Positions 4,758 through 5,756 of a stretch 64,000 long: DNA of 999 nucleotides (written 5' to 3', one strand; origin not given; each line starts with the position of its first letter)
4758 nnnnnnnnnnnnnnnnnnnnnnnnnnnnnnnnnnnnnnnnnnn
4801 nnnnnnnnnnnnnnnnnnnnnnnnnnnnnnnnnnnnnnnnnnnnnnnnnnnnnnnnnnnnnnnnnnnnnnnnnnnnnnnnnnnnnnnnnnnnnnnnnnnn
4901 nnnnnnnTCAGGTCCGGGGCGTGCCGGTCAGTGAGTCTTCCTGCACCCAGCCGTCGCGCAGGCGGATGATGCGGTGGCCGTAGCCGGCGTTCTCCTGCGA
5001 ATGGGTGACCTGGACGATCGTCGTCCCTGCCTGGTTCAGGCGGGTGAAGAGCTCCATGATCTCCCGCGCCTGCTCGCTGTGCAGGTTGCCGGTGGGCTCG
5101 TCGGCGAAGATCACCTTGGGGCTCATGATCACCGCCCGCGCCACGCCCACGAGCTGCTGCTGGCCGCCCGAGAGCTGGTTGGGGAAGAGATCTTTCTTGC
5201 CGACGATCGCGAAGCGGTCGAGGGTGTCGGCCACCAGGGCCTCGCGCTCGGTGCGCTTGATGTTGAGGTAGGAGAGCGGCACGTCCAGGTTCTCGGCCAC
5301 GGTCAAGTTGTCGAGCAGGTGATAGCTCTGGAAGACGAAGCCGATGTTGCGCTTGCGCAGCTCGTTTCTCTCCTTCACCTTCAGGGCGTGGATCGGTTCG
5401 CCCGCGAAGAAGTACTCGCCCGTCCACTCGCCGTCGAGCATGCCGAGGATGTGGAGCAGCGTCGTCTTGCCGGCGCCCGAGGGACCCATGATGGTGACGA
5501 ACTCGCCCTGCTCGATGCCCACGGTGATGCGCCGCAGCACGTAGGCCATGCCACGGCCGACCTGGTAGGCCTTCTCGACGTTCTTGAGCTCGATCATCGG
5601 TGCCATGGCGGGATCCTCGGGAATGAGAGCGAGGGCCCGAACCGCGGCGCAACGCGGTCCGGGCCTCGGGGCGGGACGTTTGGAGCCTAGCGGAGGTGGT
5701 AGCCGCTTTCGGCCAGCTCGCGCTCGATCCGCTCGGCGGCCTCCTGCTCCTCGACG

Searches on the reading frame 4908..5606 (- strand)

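Call 62: search_protein_families(library=pfam, proteins=[window:4908-5606:-], max_evalue=0.00001)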
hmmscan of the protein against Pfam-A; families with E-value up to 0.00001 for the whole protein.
window:4908-5606:- (232 aa): 2 families
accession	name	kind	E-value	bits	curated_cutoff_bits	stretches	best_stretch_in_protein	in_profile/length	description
PF00005.33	ABC_tran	-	1.5e-28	100.5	25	1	24-172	1-136/137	ABC transporter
PF13304.12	AAA_21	-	6.6e-10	40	27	0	136-204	229-300/304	AAA domain, putative AbiEii toxin, Type IV TA system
